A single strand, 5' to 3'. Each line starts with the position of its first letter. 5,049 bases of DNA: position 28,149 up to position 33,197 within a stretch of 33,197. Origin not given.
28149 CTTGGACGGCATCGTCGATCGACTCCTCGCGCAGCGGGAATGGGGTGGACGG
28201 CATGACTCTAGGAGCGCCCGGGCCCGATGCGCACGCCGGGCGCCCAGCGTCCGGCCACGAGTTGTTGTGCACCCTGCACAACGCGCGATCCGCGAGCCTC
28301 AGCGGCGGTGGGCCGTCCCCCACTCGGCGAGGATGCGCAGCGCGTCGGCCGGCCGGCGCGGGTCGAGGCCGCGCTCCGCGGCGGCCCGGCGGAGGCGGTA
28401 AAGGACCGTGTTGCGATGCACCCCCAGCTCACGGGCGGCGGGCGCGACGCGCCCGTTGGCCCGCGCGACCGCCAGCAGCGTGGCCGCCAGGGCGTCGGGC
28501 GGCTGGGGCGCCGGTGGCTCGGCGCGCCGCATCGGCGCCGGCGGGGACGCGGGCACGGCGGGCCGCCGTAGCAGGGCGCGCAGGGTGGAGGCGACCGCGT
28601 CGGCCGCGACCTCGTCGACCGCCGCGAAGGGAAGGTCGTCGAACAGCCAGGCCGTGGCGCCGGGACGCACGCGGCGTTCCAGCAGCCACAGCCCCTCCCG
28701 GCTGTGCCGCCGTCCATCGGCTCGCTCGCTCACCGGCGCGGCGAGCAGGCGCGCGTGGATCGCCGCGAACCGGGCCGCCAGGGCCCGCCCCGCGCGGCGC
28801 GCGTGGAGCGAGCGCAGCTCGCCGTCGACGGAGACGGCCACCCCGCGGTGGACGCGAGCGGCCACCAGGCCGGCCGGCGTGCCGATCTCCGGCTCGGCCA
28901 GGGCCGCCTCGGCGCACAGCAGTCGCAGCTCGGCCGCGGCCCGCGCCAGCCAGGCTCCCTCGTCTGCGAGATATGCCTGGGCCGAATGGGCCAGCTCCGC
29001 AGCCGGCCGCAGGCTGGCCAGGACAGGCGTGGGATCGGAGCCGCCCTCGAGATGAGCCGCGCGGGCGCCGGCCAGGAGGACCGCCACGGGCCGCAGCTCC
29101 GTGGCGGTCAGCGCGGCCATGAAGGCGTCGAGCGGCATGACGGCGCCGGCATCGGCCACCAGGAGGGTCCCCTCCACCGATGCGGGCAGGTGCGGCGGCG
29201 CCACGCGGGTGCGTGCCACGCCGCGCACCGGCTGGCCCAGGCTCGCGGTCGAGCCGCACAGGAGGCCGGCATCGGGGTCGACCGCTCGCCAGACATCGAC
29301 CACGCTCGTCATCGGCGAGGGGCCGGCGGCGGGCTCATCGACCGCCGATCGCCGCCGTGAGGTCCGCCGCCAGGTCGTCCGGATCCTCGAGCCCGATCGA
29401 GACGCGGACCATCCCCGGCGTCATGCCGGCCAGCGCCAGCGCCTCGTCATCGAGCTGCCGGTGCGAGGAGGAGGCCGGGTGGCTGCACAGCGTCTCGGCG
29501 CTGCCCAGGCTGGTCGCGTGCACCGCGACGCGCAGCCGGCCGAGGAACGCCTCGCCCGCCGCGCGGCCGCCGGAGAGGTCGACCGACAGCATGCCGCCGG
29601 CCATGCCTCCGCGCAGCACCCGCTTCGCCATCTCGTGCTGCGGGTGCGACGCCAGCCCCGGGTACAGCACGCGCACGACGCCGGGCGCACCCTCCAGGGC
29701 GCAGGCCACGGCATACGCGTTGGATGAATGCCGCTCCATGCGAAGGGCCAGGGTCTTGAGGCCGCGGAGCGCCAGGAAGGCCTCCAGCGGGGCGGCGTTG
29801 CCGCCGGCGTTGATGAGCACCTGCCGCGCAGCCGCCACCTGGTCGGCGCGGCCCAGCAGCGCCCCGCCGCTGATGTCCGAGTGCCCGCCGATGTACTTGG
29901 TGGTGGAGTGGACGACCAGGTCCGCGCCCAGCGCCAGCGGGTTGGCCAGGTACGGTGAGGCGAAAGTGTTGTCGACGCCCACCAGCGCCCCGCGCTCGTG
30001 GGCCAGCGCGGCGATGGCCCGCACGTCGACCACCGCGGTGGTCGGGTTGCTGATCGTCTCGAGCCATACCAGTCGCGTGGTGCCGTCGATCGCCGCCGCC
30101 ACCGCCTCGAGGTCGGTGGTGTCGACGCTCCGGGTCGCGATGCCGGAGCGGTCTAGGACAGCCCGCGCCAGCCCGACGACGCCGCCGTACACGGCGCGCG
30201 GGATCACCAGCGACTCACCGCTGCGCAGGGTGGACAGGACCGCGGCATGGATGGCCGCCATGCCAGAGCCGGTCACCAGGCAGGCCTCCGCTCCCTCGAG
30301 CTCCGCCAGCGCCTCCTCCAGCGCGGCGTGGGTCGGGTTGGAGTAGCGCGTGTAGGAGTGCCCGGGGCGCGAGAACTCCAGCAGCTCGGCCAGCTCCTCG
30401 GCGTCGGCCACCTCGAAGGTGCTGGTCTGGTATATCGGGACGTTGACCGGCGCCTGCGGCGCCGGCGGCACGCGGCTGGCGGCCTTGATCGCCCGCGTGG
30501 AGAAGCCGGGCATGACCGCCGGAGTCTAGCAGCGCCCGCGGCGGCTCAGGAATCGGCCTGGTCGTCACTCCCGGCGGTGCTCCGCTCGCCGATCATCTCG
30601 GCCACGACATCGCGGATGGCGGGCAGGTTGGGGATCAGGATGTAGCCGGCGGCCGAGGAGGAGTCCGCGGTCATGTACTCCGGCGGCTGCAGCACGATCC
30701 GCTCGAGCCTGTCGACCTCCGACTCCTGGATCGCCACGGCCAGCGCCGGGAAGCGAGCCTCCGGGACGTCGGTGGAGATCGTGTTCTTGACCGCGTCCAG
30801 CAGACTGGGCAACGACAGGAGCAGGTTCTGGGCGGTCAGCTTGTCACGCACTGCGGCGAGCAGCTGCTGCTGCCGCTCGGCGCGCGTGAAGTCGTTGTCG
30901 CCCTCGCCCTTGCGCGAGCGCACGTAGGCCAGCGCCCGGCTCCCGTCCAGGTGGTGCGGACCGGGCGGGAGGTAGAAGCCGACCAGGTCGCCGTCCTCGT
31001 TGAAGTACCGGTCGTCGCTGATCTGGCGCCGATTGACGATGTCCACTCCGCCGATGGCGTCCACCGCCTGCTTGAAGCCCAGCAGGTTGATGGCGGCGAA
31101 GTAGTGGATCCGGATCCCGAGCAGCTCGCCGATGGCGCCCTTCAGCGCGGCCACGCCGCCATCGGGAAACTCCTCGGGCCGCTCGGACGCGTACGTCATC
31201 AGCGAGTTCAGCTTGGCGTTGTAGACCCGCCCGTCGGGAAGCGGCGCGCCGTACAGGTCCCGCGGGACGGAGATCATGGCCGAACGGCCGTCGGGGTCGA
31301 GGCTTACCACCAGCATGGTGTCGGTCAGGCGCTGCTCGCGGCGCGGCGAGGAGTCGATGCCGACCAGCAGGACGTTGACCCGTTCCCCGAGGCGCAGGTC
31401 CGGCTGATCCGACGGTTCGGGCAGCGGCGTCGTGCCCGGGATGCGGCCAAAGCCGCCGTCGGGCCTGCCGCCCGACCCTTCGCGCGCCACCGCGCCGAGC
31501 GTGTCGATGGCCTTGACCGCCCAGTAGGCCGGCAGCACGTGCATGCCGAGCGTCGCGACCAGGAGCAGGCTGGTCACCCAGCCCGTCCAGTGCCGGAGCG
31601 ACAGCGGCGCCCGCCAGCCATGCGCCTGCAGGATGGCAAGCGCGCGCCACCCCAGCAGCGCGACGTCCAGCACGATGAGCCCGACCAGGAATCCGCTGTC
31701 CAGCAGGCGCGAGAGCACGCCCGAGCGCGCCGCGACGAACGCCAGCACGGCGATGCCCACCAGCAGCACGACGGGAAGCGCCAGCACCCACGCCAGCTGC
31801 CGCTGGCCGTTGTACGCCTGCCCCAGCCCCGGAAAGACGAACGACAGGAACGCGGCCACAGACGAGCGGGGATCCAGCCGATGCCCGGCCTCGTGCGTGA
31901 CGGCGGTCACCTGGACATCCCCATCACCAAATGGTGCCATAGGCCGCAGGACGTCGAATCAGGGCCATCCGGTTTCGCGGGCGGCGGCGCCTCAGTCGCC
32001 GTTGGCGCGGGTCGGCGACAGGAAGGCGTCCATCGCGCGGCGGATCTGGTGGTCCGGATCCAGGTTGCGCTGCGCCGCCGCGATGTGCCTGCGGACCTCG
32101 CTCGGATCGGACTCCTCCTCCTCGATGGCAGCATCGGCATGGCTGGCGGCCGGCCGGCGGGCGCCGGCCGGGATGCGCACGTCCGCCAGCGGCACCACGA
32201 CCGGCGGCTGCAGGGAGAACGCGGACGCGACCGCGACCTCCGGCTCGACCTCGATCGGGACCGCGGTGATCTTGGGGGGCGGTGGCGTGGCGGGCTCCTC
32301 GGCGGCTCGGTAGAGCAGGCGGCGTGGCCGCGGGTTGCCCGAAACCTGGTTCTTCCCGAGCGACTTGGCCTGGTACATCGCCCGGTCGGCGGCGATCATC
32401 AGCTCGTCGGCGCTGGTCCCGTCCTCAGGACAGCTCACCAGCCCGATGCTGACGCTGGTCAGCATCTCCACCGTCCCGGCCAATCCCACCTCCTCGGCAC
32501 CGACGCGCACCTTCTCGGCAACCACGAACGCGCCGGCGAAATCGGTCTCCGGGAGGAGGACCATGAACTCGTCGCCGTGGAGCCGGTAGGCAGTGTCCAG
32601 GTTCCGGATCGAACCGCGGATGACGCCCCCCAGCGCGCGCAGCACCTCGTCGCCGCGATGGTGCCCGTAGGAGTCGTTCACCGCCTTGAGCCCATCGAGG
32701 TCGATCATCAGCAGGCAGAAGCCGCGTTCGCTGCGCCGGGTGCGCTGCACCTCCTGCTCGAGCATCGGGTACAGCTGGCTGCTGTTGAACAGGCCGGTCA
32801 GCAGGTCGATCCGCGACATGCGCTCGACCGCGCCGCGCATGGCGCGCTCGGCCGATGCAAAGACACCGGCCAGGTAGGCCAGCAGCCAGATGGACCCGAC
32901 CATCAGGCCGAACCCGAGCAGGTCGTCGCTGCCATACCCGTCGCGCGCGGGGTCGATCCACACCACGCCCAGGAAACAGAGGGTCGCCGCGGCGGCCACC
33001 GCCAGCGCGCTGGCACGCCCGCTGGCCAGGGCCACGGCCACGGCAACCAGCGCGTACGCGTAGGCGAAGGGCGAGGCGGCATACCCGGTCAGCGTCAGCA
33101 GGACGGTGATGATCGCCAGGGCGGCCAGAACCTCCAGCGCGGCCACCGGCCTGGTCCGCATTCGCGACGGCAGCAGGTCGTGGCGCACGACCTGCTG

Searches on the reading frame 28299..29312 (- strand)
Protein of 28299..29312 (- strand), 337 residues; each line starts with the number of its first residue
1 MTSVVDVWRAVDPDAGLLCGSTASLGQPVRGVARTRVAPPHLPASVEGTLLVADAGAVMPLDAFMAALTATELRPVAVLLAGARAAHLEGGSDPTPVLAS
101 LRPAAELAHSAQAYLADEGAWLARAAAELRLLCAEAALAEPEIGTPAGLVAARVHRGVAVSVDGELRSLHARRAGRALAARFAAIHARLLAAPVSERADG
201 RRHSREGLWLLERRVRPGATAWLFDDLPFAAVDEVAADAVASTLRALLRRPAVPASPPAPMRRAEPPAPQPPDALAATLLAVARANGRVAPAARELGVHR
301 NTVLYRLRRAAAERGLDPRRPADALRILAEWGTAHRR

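Call 33: search_protein_families(library=pfam, proteins=[window:28299-29312:-], max_evalue=0.001)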
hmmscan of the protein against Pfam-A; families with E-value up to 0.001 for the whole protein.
window:28299-29312:- (337 aa): 2 families
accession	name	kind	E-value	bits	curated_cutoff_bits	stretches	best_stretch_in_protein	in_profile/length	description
PF13556.12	HTH_30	-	3.9e-13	49.4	27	1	275-327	1-53/59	PucR C-terminal helix-turn-helix domain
PF02954.25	HTH_8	-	3.2e-05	24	22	1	283-309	15-41/42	Bacterial regulatory protein, Fis family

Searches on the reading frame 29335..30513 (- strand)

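Call 33: search_protein_families(library=pfam, proteins=[window:29335-30513:-], max_evalue=0.001)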
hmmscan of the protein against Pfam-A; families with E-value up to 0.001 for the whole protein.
window:29335-30513:- (392 aa): 5 families
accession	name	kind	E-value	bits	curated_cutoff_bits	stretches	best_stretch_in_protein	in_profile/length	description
PF01053.26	Cys_Met_Meta_PP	-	1.3e-122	409.5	27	1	6-389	2-380/381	Cys/Met metabolism PLP-dependent enzyme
PF00155.27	Aminotran_1_2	-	4.1e-12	46.4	19.7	1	48-186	29-190/361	Aminotransferase class I and II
PF00266.25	Aminotran_5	-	3e-07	30.2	21.5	1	80-210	66-205/371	Aminotransferase class-V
PF06838.17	Met_gamma_lyase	-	2.4e-06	26.8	24.2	1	61-236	56-253/405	Methionine gamma-lyase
PF01212.27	Beta_elim_lyase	-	0.00011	22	27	1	59-278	31-270/288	Beta-eliminating lyase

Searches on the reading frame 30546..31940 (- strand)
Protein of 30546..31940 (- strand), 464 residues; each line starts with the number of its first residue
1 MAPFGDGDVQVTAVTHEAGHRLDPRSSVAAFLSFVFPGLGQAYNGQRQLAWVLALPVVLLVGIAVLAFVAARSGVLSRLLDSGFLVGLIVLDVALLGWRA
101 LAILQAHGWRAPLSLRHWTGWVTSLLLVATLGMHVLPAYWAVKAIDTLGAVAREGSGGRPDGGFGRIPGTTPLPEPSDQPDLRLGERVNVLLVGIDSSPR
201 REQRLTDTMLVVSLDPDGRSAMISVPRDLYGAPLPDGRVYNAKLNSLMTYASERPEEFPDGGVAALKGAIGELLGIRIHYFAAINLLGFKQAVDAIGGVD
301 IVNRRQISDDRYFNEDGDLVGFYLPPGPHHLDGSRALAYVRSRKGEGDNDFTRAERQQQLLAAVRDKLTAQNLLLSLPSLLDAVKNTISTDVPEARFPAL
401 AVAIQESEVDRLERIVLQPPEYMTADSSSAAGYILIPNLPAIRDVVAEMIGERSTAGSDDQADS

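Call 33: search_protein_families(library=pfam, proteins=[window:30546-31940:-], max_evalue=0.001)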
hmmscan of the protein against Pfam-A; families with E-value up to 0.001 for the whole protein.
window:30546-31940:- (464 aa): 2 families
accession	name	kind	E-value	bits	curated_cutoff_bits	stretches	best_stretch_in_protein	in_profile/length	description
PF03816.19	LytR_cpsA_psr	-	4e-31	108.6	24.6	1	206-368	2-148/150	LytR_cpsA_psr family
PF18935.5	DUF5683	-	0.00011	22.6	26.7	1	25-64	4-38/151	Family of unknown function (DUF5683)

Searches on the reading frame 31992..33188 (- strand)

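Call 33: search_protein_families(library=pfam, proteins=[window:31992-33188:-], max_evalue=0.001)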
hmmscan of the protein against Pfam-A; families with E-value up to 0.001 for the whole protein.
window:31992-33188:- (398 aa): 1 family
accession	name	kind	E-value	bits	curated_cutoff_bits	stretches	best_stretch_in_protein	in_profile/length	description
PF00990.26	GGDEF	-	4.6e-38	131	23.8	1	127-281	3-161/161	Diguanylate cyclase, GGDEF domain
